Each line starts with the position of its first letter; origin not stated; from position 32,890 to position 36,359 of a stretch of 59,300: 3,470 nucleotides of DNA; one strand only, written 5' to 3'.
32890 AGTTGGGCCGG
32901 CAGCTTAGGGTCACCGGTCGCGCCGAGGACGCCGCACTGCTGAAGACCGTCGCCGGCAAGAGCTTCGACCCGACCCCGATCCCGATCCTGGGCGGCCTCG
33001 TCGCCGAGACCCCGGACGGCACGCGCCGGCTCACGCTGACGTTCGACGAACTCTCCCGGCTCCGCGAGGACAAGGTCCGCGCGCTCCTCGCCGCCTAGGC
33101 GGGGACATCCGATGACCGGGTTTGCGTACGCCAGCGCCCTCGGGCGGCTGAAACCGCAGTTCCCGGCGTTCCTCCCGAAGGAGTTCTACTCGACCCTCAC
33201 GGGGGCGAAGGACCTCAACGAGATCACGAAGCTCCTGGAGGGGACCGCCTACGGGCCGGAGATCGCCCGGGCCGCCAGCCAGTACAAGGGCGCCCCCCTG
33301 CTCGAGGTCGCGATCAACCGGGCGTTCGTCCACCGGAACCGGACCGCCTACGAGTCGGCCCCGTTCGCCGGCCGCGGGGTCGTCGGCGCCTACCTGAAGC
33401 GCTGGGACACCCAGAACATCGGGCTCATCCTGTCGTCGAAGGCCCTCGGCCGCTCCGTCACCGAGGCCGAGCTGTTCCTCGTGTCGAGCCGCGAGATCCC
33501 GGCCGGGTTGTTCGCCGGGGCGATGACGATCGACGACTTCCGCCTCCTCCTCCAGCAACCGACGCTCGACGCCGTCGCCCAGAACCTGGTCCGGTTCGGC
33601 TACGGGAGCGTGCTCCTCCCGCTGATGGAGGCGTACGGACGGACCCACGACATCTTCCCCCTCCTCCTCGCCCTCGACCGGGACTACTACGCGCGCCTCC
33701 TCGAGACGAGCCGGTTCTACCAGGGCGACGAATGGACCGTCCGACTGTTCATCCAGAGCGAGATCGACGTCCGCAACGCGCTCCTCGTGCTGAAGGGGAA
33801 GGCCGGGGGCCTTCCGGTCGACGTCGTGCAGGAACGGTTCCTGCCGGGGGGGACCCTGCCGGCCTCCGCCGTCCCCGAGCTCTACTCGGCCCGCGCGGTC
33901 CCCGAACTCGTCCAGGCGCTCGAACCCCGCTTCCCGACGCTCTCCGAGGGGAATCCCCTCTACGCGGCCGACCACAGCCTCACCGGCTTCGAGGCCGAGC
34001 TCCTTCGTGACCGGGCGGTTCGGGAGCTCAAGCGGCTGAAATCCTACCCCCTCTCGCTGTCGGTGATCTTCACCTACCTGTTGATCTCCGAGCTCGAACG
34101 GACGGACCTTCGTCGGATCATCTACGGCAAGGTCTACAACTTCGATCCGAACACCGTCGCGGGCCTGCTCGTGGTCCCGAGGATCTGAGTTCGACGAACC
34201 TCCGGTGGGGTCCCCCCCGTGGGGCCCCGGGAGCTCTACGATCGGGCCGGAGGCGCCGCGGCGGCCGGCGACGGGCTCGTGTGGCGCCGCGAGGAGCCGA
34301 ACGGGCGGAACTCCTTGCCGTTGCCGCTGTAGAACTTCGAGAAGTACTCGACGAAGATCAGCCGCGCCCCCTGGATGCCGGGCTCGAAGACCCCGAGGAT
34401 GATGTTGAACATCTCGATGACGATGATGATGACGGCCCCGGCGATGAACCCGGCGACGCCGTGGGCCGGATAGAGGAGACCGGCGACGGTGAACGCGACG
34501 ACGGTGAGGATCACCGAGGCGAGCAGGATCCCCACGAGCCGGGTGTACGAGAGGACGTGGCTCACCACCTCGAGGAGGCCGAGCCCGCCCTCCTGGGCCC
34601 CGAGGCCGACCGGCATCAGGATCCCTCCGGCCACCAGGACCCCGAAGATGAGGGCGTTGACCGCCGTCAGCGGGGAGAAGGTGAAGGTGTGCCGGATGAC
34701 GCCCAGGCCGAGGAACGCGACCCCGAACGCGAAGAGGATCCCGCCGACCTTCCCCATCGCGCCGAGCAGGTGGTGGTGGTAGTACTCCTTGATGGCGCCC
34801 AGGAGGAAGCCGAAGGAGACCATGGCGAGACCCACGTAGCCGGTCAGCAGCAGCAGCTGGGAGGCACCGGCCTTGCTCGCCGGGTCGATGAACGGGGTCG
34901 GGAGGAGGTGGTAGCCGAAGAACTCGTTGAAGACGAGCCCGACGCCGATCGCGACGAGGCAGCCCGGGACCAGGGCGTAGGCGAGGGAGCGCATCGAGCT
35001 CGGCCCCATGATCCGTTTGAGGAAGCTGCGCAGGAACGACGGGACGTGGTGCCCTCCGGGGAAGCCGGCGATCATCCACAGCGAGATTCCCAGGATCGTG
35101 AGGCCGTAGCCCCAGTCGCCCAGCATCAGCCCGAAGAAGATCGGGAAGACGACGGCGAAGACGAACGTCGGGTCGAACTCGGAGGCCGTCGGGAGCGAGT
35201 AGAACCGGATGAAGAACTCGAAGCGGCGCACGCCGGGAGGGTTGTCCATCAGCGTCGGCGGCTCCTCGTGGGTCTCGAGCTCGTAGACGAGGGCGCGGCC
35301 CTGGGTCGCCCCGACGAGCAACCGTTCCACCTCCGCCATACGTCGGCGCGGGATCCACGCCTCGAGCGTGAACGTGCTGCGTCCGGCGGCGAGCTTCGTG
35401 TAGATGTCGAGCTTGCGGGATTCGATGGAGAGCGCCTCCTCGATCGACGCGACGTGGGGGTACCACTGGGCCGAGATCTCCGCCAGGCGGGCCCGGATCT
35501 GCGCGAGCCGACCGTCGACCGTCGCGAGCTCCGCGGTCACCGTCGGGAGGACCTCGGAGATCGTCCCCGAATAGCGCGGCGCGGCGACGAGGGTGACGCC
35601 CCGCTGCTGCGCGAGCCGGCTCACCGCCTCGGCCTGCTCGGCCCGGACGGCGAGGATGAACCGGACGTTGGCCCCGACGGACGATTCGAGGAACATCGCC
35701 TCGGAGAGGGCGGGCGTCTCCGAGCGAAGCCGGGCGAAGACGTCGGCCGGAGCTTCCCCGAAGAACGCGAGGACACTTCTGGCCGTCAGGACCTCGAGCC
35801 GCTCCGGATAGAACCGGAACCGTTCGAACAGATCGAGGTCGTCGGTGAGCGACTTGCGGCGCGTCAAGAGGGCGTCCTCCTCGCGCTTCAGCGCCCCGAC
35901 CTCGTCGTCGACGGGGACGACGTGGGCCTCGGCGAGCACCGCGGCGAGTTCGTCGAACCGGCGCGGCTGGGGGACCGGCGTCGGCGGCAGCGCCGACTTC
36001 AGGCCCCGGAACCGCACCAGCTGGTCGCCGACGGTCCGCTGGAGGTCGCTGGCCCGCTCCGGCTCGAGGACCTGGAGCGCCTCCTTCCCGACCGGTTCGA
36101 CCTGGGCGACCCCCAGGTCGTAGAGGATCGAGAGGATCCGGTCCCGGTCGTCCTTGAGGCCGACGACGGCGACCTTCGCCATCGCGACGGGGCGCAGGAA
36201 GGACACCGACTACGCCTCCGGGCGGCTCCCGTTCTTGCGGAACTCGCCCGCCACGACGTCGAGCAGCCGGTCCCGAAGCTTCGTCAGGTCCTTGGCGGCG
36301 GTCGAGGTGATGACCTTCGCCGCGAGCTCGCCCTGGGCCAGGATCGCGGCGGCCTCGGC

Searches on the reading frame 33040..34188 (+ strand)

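Call 38: search_protein_families(library=pfam, proteins=[window:33040-34188:+], max_evalue=0.00001)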
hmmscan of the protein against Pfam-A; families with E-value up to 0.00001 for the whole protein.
window:33040-34188:+ (382 aa): 1 family
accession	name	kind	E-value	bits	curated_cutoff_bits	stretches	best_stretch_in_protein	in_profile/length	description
PF01992.21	vATP-synt_AC39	-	1.7e-48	166.1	29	1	43-373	11-336/339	ATP synthase (C/AC39) subunit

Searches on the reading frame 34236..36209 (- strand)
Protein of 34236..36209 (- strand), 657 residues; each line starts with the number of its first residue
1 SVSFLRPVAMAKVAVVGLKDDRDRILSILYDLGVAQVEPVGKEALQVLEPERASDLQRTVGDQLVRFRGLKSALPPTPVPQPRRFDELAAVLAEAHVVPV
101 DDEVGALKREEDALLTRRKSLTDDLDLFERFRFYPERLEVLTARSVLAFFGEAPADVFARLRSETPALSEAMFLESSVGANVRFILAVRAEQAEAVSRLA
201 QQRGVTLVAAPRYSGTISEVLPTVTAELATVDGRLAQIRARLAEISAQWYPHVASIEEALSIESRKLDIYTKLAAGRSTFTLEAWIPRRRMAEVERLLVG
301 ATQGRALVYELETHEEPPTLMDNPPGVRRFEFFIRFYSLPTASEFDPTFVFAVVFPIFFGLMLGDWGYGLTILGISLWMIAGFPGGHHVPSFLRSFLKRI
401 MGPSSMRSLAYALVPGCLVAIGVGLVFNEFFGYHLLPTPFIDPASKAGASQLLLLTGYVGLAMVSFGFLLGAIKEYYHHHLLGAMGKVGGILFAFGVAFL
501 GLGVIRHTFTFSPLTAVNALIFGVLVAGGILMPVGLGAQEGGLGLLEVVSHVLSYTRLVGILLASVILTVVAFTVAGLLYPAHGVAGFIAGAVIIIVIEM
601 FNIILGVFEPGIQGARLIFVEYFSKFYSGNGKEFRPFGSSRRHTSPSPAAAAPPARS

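Call 38: search_protein_families(library=pfam, proteins=[window:34236-36209:-], max_evalue=0.00001)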
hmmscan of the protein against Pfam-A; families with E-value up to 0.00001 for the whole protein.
window:34236-36209:- (657 aa): 1 family
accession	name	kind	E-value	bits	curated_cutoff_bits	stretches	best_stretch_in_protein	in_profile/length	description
PF01496.24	V_ATPase_I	-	2.1e-23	82.7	30.7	1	184-432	210-458/815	V-type ATPase 116kDa subunit family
